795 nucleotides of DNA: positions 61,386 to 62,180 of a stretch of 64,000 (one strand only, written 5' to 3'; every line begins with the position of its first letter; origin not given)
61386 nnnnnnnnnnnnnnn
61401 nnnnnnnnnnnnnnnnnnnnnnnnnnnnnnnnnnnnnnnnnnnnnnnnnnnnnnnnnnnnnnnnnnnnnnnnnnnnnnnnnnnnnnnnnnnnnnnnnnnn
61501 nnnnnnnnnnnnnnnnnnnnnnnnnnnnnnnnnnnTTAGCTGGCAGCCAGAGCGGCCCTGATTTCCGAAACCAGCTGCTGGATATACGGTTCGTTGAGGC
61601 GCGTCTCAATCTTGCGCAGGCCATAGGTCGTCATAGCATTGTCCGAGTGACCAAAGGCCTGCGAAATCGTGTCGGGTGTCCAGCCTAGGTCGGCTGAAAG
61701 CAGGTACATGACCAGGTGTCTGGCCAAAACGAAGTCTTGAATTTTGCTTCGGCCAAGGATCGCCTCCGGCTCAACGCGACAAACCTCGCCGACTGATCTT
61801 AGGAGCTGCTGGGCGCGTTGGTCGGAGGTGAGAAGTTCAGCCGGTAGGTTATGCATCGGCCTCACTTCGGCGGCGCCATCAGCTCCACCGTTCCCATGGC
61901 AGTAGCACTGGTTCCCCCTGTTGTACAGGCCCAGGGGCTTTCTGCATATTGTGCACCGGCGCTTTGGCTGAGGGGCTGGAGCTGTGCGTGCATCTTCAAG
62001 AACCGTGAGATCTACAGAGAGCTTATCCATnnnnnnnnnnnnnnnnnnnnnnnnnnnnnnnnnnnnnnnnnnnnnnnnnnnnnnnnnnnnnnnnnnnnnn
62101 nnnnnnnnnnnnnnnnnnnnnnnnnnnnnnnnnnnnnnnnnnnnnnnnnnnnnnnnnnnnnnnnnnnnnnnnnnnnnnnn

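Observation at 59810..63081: Second tRNA-bounded accessory segment with two DnaA-domain-IV-only proteins and a HicB/HicA-like pair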

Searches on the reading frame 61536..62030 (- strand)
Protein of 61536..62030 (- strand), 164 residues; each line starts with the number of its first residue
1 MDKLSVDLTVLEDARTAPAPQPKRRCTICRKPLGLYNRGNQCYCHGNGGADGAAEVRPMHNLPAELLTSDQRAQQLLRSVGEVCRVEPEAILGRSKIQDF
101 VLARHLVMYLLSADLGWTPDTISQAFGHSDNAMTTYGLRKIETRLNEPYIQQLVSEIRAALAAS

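Call 4: search_protein_families(library=pfam, proteins=[window:61536-62030:-], max_evalue=1)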
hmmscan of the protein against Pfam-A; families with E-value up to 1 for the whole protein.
window:61536-62030:- (164 aa): 1 family
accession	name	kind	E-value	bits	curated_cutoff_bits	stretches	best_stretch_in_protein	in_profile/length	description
PF08299.17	Bac_DnaA_C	-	9.7e-09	35.6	31.5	1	75-141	3-69/69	Bacterial dnaA protein helix-turn-helix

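Call 5: search_protein_families(library=ncbifam, proteins=[window:61536-62030:-], max_evalue=1)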
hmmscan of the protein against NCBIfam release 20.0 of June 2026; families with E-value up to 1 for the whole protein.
window:61536-62030:- (164 aa): 5 families
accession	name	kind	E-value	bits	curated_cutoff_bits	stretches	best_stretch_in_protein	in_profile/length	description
NF001154.0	PRK00149.3-3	equivalog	1.8e-08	33.8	410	1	73-161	368-458/462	chromosomal replication initiator protein DnaA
TIGR00362.1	DnaA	equivalog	3.3e-06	26.4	343.9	1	72-157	347-433/437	chromosomal replication initiator protein DnaA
NF009087.0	PRK12422.1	equivalog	0.00014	21.2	657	1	74-148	355-428/455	chromosomal replication initiator protein DnaA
NF004688.0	PRK06030.1-3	equivalog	0.029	14.4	136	1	99-160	50-110/123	hypothetical protein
NF040726.1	BetaRFA-P_synth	equivalog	0.046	12.8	328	1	124-161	237-274/327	beta-ribofuranosylaminobenzene 5'-phosphate synthase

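Call 19: find_homologous_proteins(query=window:61536-62030:-)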
Query window:61536-62030:- (164 aa): 5 proteins with E <= 0.001 among 116 candidates.
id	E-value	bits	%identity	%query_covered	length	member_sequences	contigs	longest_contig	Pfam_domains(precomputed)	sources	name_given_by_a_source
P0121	2.1e-92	325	90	100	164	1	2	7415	PF08299.18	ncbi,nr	ncbi:hypothetical protein HY573_00540 [Candidatus Parcubacteria bacterium]|nr:hypothetical protein [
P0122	3.3e-86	305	84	100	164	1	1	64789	PF08299.18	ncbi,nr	ncbi:hypothetical protein HYW67_01815 [Candidatus Parcubacteria bacterium]|nr:hypothetical protein [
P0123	1.3e-60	222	100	65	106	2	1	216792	PF08299.18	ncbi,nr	ncbi:hypothetical protein HYZ80_02285 [Candidatus Parcubacteria bacterium]|nr:hypothetical protein [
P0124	2.1e-55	205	93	65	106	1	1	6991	PF08299.18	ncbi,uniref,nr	ncbi:MAG: hypothetical protein HY474_00025 [Candidatus Sungbacteria bacterium]|uniref:Chromosomal re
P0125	1.2e-37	147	51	85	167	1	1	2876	PF08299.18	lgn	-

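Call 20: find_encoding_contigs(protein=P0122, flank=10000)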
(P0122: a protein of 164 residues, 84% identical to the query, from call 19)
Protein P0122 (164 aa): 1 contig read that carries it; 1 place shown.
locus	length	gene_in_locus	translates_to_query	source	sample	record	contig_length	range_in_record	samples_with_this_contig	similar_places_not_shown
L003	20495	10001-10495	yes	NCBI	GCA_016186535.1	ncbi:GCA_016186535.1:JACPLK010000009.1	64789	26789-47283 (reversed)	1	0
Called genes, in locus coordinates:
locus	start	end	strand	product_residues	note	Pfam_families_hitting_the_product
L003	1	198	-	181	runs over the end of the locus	PF02357:NusG, PF00467:KOW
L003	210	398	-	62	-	PF00584:SecE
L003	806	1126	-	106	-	-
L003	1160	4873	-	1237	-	PF14890:Intein_splicing, PF02518:HATPase_c, PF00204:DNA_gyraseB, PF01751:Toprim, PF00986:DNA_gyraseB_C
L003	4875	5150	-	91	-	-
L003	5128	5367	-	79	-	-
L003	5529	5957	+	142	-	PF03118:RNA_pol_A_CTD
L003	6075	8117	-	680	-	PF03483:B3_4, PF03484:B5, PF17759:tRNA_synthFbeta, PF03147:FDX-ACB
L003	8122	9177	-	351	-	PF02912:Phe_tRNA-synt_N, PF01409:tRNA-synt_2d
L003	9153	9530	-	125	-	-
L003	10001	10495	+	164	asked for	PF08299:Bac_DnaA_C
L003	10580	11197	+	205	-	PF08299:Bac_DnaA_C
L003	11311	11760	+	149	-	-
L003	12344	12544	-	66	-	-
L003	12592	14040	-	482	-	PF01425:Amidase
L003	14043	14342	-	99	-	PF02686:GatC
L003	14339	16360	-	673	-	PF22745:Nlig-Ia, PF01653:DNA_ligase_aden, PF03120:OB_DNA_ligase, PF03119:DNA_ligase_ZBD, PF12826:HHH_2, PF14520:HHH_5, PF00633:HHH (weak), PF00533:BRCT, +1 more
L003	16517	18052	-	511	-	-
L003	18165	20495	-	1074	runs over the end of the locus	-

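Call 21: find_encoding_contigs(protein=P0124, flank=10000)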
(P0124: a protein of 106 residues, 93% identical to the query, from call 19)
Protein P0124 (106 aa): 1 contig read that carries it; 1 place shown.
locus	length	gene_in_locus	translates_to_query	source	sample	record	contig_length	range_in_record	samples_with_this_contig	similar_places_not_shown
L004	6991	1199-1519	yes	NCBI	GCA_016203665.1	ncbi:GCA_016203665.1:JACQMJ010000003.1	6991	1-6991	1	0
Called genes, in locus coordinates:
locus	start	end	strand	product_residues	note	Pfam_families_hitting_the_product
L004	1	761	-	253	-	?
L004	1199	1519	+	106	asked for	PF08299:Bac_DnaA_C (weak)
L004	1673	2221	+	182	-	PF08299:Bac_DnaA_C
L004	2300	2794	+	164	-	-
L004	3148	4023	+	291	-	PF14528:LAGLIDADG_3 (weak)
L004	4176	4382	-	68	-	-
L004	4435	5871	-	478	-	PF01425:Amidase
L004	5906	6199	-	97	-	PF02686:GatC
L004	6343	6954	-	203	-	PF12826:HHH_2, PF14520:HHH_5, PF00633:HHH (faint), PF00533:BRCT, PF12738:PTCB-BRCT (weak)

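Call 22: find_encoding_contigs(protein=P0125, flank=10000)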
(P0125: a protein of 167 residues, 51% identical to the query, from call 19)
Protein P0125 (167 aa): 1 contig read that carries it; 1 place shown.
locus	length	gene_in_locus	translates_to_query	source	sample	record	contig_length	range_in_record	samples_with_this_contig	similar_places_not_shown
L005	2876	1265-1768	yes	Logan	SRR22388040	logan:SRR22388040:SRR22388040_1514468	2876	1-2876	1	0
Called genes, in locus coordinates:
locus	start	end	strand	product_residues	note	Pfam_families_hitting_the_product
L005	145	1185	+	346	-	PF13354:Beta-lactamase2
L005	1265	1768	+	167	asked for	PF08299:Bac_DnaA_C (weak)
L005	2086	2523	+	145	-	-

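Call 53: search_solved_structures(query=window:61536-62027:-, max_evalue=0.1, show_alignments=3)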
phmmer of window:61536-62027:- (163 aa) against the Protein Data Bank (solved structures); distinct sequences matched with E-value up to 0.1: 0.

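Call 56: find_related_loci(query=A4, collection=genome_contigs, flank=6000)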
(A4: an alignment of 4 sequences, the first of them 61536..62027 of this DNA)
Query A4 (163 aa) in genome_contigs; peptide patterns used: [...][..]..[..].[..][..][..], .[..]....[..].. (x = any residue, [..] = any of these).
50 stretches matched a pattern; 1 encode a relative of the query (tblastn E <= 1e-3); 1 distinct loci.
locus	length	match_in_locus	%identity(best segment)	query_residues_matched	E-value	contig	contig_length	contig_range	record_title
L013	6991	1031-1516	90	2-163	6e-100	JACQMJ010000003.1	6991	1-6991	MAG: Candidatus Sungiibacteriota bacterium isolate NC_groundwater_1226_Ag_S-0.1um_59_124 S_p1_S3_coassembly_k141_704569,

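Call 59: search_protein_families(library=phrogs, proteins=[window:61536-62030:-], max_evalue=0.1)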
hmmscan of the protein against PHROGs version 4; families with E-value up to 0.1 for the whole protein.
window:61536-62030:- (164 aa): 0 families

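Call 60: search_protein_families(library=padloc, proteins=[window:61536-62030:-], max_evalue=0.1)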
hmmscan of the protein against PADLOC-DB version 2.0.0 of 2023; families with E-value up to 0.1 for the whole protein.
window:61536-62030:- (164 aa): 1 family
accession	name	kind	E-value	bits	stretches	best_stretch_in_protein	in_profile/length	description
PDLC03114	Specificity_I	-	0.063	10.2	1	28-65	267-300/410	Type I specificity subunit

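Call 80: find_related_loci(query=A4, collection=metagenome_contigs, flank=6000)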
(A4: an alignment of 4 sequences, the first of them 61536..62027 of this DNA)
Query A4 (163 aa) in metagenome_contigs; peptide patterns used: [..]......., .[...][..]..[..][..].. (x = any residue, [..] = any of these).
112 stretches matched a pattern, but none encodes a relative of the query by tblastn (E <= 1e-3).
